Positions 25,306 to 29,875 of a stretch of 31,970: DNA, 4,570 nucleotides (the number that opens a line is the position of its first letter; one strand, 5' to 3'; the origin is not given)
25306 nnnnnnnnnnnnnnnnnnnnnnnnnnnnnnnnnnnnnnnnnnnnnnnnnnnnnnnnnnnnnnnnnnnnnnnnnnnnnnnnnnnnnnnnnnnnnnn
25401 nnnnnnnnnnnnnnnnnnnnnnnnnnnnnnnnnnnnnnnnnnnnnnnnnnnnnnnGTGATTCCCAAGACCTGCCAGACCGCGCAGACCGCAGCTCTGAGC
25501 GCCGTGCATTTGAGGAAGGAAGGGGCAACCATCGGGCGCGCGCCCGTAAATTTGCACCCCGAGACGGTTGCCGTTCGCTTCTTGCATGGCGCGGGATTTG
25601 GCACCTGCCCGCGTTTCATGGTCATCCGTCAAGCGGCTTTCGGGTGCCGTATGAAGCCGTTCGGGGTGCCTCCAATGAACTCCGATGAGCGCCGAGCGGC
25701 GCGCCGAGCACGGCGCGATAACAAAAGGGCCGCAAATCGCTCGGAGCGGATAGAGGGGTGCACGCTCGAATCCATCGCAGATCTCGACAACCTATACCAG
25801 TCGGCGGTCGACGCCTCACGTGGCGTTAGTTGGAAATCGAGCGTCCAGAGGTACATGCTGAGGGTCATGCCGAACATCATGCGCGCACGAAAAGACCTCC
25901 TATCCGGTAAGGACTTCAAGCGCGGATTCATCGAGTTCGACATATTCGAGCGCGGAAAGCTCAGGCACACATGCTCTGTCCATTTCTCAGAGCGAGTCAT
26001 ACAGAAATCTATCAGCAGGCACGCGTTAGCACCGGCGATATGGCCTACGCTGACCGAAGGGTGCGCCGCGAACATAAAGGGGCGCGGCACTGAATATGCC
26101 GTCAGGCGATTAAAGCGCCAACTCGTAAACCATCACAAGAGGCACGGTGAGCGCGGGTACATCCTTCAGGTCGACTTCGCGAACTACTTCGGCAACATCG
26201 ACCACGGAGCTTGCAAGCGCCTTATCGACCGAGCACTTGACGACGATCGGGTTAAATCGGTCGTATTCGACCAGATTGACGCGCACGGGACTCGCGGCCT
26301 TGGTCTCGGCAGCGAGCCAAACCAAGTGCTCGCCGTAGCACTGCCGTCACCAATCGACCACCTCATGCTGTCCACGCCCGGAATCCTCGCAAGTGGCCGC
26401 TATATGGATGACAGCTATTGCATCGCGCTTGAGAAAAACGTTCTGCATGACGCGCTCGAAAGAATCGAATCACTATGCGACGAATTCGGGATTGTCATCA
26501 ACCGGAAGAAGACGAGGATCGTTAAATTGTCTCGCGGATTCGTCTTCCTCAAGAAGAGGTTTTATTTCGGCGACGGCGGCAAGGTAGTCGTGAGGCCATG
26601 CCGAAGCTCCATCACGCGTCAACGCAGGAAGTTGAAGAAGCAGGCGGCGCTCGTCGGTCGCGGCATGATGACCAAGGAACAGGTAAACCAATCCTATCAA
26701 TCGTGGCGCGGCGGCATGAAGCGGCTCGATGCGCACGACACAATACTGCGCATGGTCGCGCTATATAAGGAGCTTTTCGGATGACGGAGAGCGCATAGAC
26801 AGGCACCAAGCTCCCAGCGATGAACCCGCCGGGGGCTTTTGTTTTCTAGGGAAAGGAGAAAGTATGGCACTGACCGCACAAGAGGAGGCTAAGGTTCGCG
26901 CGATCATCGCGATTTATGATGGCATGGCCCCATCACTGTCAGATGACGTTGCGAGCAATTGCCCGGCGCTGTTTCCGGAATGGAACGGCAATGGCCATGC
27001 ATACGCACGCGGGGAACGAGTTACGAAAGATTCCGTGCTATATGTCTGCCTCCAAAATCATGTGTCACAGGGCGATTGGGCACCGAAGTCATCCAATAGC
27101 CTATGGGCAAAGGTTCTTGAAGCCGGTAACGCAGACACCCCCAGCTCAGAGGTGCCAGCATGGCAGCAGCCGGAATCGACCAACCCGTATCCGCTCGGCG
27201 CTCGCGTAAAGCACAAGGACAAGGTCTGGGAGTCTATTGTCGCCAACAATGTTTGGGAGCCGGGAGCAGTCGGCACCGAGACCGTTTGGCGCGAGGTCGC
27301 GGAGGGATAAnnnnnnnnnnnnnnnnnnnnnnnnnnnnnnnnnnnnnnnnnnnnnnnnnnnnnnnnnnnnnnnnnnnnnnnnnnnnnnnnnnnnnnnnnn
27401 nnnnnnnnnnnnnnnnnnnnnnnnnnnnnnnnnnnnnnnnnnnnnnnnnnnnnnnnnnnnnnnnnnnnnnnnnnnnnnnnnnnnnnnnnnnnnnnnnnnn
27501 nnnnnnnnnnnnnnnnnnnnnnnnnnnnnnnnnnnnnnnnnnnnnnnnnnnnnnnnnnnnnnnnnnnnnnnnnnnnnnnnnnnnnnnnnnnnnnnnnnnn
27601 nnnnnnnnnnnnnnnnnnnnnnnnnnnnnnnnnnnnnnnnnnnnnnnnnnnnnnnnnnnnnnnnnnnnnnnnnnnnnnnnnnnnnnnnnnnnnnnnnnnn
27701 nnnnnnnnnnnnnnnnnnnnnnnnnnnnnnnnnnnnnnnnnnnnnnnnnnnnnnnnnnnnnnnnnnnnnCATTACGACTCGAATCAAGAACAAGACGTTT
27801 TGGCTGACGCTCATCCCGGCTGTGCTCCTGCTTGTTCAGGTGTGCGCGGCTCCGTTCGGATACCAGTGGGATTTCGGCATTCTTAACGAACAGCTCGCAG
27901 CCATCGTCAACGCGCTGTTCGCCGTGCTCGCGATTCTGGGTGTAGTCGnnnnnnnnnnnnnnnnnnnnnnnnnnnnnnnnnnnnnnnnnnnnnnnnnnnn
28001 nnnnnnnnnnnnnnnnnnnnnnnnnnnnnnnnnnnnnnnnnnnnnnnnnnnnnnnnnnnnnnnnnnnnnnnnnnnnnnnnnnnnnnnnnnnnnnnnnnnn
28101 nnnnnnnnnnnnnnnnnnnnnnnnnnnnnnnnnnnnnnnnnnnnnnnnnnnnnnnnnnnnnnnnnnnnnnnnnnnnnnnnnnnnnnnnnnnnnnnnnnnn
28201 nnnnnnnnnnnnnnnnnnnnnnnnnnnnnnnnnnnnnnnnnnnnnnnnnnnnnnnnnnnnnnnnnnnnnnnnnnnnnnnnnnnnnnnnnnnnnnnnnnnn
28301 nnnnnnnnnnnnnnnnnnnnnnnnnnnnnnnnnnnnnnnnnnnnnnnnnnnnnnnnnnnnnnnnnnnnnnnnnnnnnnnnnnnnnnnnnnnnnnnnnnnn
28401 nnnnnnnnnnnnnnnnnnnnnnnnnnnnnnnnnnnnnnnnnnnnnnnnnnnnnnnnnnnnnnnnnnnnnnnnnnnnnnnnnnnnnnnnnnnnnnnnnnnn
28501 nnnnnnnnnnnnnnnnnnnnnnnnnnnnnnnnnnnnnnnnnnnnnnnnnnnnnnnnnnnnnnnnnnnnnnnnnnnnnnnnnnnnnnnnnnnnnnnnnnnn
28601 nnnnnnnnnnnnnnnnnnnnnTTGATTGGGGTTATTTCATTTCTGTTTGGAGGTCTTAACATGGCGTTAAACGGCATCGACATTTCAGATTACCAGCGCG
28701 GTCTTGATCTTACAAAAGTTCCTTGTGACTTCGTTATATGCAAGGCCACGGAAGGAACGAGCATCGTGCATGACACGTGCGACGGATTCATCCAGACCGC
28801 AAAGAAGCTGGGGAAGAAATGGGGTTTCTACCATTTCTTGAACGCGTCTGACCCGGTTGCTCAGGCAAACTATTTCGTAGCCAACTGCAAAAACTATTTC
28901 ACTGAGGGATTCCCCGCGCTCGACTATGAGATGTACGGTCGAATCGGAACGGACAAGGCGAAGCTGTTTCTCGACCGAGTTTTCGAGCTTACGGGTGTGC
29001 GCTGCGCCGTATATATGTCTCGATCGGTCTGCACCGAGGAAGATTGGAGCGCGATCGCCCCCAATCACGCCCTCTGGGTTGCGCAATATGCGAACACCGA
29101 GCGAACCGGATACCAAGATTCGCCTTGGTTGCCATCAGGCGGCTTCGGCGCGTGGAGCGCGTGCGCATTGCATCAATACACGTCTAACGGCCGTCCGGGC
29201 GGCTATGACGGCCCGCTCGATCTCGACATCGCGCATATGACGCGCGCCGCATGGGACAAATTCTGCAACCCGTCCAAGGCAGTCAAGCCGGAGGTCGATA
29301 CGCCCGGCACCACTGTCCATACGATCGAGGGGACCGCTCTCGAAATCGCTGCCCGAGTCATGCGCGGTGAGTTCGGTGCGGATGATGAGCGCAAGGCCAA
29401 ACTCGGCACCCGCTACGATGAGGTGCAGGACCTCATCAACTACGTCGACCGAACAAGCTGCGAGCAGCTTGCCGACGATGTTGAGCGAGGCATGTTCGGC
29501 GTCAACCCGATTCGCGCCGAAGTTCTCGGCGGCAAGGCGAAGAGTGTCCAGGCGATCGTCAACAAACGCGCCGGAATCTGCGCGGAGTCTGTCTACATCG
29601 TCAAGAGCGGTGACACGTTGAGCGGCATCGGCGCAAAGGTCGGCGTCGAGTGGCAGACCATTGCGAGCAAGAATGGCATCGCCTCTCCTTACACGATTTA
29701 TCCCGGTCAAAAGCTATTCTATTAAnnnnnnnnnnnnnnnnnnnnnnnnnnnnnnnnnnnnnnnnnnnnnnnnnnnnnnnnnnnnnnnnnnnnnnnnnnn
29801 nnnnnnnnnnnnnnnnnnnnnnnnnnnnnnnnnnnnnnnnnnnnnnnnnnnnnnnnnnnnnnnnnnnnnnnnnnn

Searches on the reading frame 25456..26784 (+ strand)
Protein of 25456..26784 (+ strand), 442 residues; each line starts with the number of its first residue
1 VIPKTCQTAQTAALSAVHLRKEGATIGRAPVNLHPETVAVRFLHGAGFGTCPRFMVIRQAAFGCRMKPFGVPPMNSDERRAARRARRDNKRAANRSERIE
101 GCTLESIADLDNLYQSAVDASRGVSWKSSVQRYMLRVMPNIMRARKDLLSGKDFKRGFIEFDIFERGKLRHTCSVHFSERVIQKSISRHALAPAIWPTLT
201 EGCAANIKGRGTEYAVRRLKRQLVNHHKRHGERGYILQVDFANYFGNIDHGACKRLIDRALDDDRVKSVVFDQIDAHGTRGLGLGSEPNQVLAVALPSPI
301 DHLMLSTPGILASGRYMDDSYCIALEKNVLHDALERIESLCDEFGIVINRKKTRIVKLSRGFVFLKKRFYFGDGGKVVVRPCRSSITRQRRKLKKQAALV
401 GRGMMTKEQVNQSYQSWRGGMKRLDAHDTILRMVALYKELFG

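Call 5: search_protein_families(library=pfam, proteins=[window:25456-26784:+], max_evalue=0.1)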
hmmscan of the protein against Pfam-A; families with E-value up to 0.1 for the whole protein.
window:25456-26784:+ (442 aa): 1 family
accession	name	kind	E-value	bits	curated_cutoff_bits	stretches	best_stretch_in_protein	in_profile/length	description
PF00078.32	RVT_1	-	5.2e-08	33.3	29.6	1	167-357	7-193/205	Reverse transcriptase (RNA-dependent DNA polymerase)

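Call 10: search_protein_families(library=phrogs, proteins=[window:25651-26784:+], max_evalue=0.001)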
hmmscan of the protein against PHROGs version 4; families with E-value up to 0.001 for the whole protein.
window:25651-26784:+ (377 aa): 2 families
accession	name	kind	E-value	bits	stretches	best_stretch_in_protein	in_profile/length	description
phrog_1423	-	DNA, RNA and nucleotide metabolism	5.5e-60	204.6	1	13-369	77-435/1040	Reverse transcriptase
phrog_2825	-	DNA, RNA and nucleotide metabolism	1.1e-05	25.7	1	154-292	95-237/336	polymerase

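Call 11: search_protein_families(library=ncbifam, proteins=[window:25651-26784:+], max_evalue=0.01)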
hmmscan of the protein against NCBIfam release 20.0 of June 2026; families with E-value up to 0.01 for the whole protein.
window:25651-26784:+ (377 aa): 6 families
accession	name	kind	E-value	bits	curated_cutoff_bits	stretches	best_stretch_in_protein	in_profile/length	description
TIGR04416.1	group_II_RT_mat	equivalog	3.6e-14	52.6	300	1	114-349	75-315/353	group II intron reverse transcriptase/maturase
NF041746.1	Drt2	equivalog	8e-06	25.3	390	1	250-347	259-359/416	antiviral reverse transcriptase Drt2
NF038233.2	retron_St85_RT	exception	0.00017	21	235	1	157-288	77-210/289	retron St85 family RNA-directed DNA polymerase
NF041747.1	Drt3a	equivalog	0.00031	20.2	200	1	168-295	110-242/412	antiviral reverse transcriptase Drt3a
NF041750.1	Drt5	equivalog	0.0016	17.5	550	1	248-292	208-252/484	antiviral reverse transcriptase Drt5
NF041749.1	Drt4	equivalog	0.007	15.4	450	1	211-293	189-269/489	antiviral reverse transcriptase Drt4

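Call 12: search_solved_structures(query=window:25651-26784:+, max_evalue=0.01, show_alignments=1)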
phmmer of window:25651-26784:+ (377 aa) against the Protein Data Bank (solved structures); distinct sequences matched with E-value up to 0.01: 2.
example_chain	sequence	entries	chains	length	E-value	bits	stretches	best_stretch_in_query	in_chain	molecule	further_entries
8ub7_A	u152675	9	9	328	2.6e-09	39.8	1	68-366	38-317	Reverse transcriptase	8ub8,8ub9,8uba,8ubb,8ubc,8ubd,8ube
6me0_C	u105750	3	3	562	0.0043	19.4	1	250-330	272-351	Maturase reverse transcriptase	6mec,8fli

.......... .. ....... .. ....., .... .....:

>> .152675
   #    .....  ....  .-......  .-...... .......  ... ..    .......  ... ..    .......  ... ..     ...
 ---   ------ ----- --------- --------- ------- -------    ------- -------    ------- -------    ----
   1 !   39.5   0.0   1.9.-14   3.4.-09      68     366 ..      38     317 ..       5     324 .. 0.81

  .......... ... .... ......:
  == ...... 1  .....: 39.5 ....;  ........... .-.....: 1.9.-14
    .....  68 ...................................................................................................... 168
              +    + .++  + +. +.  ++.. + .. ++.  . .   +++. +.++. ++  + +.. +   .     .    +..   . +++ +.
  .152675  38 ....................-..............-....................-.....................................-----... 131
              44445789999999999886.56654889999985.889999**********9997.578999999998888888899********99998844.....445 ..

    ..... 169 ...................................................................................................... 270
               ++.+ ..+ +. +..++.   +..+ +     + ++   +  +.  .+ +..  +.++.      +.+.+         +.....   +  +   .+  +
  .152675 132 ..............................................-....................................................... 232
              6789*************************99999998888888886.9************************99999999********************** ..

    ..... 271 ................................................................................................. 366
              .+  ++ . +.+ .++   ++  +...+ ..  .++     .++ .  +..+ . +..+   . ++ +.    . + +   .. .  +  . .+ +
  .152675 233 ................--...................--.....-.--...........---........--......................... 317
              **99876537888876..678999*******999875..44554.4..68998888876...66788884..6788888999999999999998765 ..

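Call 32: find_homologous_proteins(query=window:25651-26784:+, max_evalue=0.001)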
Query window:25651-26784:+ (377 aa): 1788 proteins with E <= 0.001 among 8000 candidates; the best 120 are listed.
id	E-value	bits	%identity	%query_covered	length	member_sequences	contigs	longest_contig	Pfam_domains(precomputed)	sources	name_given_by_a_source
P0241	6.1e-247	837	98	100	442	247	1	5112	PF00078.33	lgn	-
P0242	7.4e-240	813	95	100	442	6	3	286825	PF00078.33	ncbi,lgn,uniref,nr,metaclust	ncbi:hypothetical protein COLSTE_02147 [Collinsella stercoris DSM 13279]|uniref:Uncharacterized prot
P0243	1.1e-237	806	94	100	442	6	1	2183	PF00078.33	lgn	-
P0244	1.3e-225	766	89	100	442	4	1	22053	PF00078.33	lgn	-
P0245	5.5e-205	698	85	100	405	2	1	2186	-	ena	-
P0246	3.6e-204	696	81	98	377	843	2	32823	PF00078.33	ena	-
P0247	3.6e-203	693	81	98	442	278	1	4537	PF00078.33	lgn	-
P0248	5.7e-203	692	81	98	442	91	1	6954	PF00078.33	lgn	-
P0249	1.7e-201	687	80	98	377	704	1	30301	PF00078.33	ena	-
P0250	5.5e-201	685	81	98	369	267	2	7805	PF00078.33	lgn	-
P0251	1.5e-200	684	80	98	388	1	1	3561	PF00078.33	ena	-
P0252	4.3e-199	679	79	98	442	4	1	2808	PF00078.33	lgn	-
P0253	4.7e-199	679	79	98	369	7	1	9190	PF00078.33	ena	-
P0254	6.9e-198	675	79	98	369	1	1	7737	PF00078.33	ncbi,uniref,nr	ncbi:RNA-directed DNA polymerase [Collinsella ihumii]|uniref:RNA-directed DNA polymerase n=1 Tax=Col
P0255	1.1e-194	665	80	95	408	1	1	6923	PF00078.33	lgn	-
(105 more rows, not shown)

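Call 40: find_related_loci(query=A4, collection=genome_contigs, flank=5000)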
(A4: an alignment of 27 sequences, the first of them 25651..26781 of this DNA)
Query A4 (377 aa) in genome_contigs; peptide patterns used: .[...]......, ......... (x = any residue, [..] = any of these).
342 stretches matched a pattern; 323 encode a relative of the query (tblastn E <= 1e-3); the best 80 are kept; 78 distinct loci.
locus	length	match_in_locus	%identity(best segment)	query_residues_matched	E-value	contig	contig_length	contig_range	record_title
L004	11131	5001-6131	99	1-377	0e+0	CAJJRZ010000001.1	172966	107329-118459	MAG TPA_asm: Coriobacteriaceae bacterium isolate ERR1190763-bin.19 genome assembly, contig: NODE_9_length_172966_cov_26.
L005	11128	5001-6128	96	1-377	0e+0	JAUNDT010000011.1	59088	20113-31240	MAG: Coriobacteriaceae bacterium isolate S23M_St_26 NODE_156_length_59088_cov_108.790981, whole genome shotgun sequence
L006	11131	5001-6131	95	1-377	0e+0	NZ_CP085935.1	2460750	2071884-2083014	Collinsella stercoris DSM 13279 strain FDAARGOS_1572 chromosome, complete genome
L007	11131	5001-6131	95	1-377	0e+0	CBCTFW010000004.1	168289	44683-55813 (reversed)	MAG TPA_asm: uncultured Collinsella sp. isolate SRR20550379_maxbin2_11 genome assembly, contig: ERZ24911580.37, whole ge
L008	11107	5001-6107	81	9-377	0e+0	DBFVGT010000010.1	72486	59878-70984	MAG TPA_asm: Collinsella sp. isolate MAG4666 contig10, whole genome shotgun sequence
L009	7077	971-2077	82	9-377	0e+0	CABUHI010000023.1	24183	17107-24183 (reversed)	MAG TPA_asm: uncultured Collinsella sp. isolate MGYG-HGUT-04001 genome assembly, contig: GUT_GENOME253241_23, whole geno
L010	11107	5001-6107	81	9-377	0e+0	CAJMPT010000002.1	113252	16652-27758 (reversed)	TPA_asm: uncultured bacterium isolate ERR1600689-bin.8 genome assembly, contig: NODE_185_length_113252_cov_13.365593, wh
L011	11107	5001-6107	81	9-377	0e+0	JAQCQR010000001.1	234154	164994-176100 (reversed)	Coriobacteriaceae bacterium AF08-21 AF08-21.Scaf1, whole genome shotgun sequence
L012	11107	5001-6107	81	9-377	0e+0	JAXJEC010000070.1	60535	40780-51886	MAG: Collinsella sp. isolate DOME_MAG_12157 12157_W0115_k141_98823, whole genome shotgun sequence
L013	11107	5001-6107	80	9-377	0e+0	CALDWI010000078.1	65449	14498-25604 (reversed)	MAG TPA_asm: uncultured Collinsella sp. isolate SRR12395679_bin.1_CONCOCT_v1.1_MAG genome assembly, contig: ERZ1673698.4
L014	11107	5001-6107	81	9-377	0e+0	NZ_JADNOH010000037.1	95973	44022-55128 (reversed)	Collinsella aerofaciens strain 1001099B_141217_A1 NODE_115_length_95973_cov_51.1364, whole genome shotgun sequence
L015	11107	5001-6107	81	9-377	0e+0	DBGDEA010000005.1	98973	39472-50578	MAG TPA_asm: Collinsella sp. isolate MAG12089 k119_92207, whole genome shotgun sequence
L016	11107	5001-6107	81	9-377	0e+0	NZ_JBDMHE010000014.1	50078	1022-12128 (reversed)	Collinsella aerofaciens strain RTP21428st1_A12_RTP21428_210409 NODE_14_length_50227_cov_22.481854, whole genome shotgun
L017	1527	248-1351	81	9-376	0e+0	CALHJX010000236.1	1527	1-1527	MAG TPA_asm: uncultured Collinsella sp. isolate ERR321611_bin.16_CONCOCT_v1.1_MAG genome assembly, contig: ERZ1308111.37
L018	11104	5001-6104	81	9-376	0e+0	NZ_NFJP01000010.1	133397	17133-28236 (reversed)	Gordonibacter sp. An230 An230_contig_10, whole genome shotgun sequence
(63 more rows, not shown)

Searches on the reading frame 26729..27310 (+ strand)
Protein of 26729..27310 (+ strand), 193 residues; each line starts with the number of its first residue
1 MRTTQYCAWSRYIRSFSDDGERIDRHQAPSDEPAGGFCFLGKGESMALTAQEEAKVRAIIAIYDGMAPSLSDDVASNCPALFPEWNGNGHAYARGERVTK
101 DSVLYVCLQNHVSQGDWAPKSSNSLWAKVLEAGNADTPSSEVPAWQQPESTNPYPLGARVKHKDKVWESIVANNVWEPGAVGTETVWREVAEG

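Call 5: search_protein_families(library=pfam, proteins=[window:26729-27310:+], max_evalue=0.1)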
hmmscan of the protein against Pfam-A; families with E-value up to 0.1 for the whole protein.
window:26729-27310:+ (193 aa): 1 family
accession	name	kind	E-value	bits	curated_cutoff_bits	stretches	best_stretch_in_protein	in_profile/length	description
PF02839.19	CBM_5_12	-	1.1e-09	38.6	26.2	1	85-126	2-43/44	Carbohydrate-binding module family 5/12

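Call 10: search_protein_families(library=phrogs, proteins=[window:26729-27310:+], max_evalue=0.001)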
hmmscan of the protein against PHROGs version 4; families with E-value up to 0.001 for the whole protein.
window:26729-27310:+ (193 aa): 3 families
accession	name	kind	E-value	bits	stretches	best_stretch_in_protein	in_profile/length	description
phrog_30034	-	unknown function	5.6e-27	96.1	1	66-191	132-261/263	-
phrog_18593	-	unknown function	7.3e-20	72.8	1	72-191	16-129/188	-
phrog_27545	-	unknown function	1.1e-07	33.2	1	63-144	13-96/146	-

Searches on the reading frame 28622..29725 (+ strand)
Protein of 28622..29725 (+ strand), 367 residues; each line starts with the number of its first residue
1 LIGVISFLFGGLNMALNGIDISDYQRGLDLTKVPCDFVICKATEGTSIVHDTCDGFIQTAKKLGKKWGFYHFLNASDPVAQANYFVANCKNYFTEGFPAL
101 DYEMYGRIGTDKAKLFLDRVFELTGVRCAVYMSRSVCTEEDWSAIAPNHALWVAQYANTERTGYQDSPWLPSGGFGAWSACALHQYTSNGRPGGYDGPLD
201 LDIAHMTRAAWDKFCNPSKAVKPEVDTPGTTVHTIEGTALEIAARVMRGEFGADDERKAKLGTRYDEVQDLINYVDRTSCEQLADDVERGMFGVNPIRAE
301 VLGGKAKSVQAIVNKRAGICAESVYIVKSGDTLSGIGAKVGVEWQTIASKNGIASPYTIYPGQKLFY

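Call 11: search_protein_families(library=ncbifam, proteins=[window:28622-29725:+], max_evalue=0.01)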
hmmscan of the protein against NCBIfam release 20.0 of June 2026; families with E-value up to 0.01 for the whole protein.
window:28622-29725:+ (367 aa): 9 families
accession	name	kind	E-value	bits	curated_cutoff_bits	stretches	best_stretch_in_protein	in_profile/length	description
NF040883.1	amid_act_ActS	equivalog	1.4e-07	31.1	375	1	315-365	26-76/242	amidase activator ActS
TIGR02899.1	spore_safA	subfamily_domain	1.9e-05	24.5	67.85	1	327-365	1-40/44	SafA/ExsA family spore coat assembly protein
NF050804.1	CellDivDipMCaul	equivalog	0.0001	21.3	900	1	323-365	134-176/634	cell division endopeptidase DipM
NF052398.1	Agg_Promo_Fact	equivalog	0.00012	22.3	170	1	312-365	18-71/202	aggregation-promoting factor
NF008050.0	PRK10783.1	equivalog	0.00012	20.6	508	1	306-365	327-385/457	murein transglycosylase D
NF008123.1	PRK10871.1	equivalog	0.00025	20.6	311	1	319-365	101-147/365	murein hydrolase activator NlpD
NF008399.0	PRK11198.1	equivalog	0.00036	21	134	1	311-365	84-143/149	peptidoglycan-binding protein LysM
NF042931.1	SAG1386_EF1546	equivalog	0.00048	20.3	80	1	322-365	109-155/158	SAG1386/EF1546 family surface-associated protein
NF010495.0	PRK13914.1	equivalog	0.0092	15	647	0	324-365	201-241/481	invasion associated endopeptidase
